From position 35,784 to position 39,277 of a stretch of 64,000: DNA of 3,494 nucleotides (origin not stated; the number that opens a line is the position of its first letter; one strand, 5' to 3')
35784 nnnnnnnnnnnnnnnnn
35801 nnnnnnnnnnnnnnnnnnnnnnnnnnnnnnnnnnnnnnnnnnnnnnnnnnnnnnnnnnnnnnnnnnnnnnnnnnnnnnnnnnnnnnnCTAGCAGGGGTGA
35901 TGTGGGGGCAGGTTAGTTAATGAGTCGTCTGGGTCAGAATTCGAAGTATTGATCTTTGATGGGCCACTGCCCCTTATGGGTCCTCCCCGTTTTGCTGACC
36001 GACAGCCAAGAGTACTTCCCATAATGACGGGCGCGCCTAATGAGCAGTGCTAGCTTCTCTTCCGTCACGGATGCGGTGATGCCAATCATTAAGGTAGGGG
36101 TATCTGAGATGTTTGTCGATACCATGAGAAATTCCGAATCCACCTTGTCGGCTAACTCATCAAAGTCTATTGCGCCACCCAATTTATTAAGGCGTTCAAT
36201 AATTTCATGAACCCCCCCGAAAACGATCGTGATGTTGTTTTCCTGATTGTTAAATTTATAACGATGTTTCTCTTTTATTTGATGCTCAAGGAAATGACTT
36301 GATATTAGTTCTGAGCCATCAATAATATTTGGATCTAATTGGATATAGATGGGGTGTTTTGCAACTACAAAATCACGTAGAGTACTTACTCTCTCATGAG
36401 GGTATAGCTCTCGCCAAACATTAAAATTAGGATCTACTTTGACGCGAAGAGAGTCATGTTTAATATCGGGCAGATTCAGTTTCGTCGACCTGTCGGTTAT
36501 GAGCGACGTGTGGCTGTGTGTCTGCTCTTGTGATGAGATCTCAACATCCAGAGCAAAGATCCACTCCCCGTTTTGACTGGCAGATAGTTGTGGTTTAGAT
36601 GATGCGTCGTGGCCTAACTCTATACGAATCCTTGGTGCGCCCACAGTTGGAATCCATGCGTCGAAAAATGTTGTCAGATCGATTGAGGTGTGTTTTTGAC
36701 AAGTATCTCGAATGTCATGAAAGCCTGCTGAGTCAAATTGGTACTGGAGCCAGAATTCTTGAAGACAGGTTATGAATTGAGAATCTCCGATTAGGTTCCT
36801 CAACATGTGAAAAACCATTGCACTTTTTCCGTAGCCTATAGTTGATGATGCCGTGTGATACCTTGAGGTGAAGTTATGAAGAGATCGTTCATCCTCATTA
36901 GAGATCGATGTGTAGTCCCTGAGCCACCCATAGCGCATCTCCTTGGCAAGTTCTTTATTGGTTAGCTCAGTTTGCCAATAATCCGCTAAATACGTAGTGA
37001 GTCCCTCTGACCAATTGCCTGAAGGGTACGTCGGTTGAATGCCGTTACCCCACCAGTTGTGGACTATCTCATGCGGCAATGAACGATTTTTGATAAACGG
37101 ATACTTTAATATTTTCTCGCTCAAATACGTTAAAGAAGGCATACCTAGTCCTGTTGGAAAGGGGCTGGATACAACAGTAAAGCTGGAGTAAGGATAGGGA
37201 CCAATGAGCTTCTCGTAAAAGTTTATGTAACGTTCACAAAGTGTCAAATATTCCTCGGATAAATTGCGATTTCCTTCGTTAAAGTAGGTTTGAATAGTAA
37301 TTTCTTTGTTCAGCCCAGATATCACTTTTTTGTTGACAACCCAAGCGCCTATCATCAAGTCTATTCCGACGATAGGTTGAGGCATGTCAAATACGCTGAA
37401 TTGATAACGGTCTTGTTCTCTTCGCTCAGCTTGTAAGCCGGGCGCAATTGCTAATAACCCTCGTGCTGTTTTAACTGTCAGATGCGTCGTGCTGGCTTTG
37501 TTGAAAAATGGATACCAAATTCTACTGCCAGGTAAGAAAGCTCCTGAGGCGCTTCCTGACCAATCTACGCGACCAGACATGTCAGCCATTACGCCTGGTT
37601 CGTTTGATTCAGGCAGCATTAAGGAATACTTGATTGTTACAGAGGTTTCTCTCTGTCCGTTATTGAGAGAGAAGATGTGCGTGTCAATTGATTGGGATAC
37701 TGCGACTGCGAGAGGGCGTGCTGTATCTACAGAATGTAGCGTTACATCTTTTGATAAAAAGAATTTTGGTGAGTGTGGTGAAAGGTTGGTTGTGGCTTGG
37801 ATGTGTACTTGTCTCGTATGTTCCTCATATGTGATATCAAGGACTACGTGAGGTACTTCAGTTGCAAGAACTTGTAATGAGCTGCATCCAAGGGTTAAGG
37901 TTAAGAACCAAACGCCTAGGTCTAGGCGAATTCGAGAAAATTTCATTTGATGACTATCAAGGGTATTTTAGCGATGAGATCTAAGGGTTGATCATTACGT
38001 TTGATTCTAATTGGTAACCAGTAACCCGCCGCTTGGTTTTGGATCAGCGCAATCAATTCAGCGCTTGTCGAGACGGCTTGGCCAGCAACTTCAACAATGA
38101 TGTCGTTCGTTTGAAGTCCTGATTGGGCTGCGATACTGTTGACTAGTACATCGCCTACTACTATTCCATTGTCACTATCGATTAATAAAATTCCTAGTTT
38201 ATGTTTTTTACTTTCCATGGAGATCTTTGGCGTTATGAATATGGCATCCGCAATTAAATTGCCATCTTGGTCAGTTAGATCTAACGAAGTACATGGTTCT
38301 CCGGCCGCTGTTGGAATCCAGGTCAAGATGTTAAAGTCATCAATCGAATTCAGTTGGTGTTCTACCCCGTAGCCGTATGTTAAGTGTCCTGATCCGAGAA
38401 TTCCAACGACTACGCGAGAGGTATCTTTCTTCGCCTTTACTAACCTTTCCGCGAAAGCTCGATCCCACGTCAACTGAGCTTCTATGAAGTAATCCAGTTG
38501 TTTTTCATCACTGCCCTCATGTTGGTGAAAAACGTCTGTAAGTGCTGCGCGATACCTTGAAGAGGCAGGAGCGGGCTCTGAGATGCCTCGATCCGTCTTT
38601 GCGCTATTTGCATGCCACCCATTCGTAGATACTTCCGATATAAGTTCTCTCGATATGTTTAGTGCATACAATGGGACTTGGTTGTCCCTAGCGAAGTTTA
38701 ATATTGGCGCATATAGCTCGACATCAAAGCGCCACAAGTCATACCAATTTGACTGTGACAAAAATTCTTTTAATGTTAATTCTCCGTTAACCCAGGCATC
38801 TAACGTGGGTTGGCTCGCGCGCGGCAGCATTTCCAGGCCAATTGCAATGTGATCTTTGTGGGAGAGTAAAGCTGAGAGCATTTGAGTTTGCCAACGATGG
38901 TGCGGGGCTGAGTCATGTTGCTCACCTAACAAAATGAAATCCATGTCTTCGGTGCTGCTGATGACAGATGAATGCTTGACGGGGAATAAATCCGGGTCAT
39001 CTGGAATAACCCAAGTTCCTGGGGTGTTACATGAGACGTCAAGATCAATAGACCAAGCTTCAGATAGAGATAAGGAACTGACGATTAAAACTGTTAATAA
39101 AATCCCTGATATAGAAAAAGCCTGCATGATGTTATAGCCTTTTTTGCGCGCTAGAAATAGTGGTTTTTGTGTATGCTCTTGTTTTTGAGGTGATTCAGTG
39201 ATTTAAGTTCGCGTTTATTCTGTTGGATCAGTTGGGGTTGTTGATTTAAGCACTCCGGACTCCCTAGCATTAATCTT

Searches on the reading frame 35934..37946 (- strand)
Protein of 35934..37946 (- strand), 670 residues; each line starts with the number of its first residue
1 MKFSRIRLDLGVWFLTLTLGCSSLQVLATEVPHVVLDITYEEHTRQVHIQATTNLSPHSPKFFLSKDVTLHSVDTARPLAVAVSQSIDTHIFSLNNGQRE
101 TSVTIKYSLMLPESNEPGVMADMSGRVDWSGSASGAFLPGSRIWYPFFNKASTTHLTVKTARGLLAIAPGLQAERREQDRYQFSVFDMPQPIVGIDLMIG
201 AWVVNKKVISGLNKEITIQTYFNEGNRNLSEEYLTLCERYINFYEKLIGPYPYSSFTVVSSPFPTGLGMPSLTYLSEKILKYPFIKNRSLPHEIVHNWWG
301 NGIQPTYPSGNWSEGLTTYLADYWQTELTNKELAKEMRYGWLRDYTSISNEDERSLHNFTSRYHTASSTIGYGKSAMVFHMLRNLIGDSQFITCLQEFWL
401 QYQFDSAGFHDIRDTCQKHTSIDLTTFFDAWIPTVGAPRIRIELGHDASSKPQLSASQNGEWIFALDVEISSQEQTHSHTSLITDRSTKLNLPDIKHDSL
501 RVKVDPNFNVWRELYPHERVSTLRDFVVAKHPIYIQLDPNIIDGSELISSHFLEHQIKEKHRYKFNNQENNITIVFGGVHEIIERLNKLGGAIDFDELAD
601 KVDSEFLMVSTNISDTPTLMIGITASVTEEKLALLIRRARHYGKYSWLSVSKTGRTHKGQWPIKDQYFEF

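Call 3: search_protein_families(library=pfam, proteins=[window:35934-37946:-], max_evalue=0.1)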
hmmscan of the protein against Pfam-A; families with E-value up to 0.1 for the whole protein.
window:35934-37946:- (670 aa): 1 family
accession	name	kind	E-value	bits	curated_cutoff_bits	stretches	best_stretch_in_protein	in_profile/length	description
PF01433.26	Peptidase_M1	-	9.2e-13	48.7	27.7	1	291-431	72-218/218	Peptidase family M1 domain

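Call 4: search_protein_families(library=ncbifam, proteins=[window:35934-37946:-], max_evalue=0.1)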
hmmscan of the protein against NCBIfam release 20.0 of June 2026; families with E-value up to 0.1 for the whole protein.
window:35934-37946:- (670 aa): 3 families
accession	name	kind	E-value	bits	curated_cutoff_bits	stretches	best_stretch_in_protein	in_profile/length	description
TIGR02412.1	pepN_strep_liv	equivalog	3.3e-10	39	591.2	1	290-461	291-468/832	aminopeptidase N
TIGR02411.1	leuko_A4_hydro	equivalog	5.4e-06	25.4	761.7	1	164-414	159-415/600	leukotriene-A(4) hydrolase/aminopeptidase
TIGR02414.1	pepN_proteo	equivalog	1.4e-05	23.4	718.2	1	369-451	373-453/868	aminopeptidase N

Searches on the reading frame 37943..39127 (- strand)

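Call 3: search_protein_families(library=pfam, proteins=[window:37943-39127:-], max_evalue=0.1)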
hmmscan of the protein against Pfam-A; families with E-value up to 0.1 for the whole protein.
window:37943-39127:- (394 aa): 5 families
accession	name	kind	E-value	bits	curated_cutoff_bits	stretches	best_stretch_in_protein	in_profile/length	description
PF04187.18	Cofac_haem_bdg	-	4.2e-60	203.8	27.7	1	58-259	4-213/213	Haem-binding uptake, Tiki superfamily, ChaN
PF13180.12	PDZ_2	-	3.3e-10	40.6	27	1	311-384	3-76/80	PDZ domain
PF17820.7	PDZ_6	-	6.6e-08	32.6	27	1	323-365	1-43/54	PDZ domain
PF00595.29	PDZ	-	4e-07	30.7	23.2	1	302-367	2-72/81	PDZ domain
PF11874.13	DUF3394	-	0.063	13.4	28.2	1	305-359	106-160/181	Domain of unknown function (DUF3394)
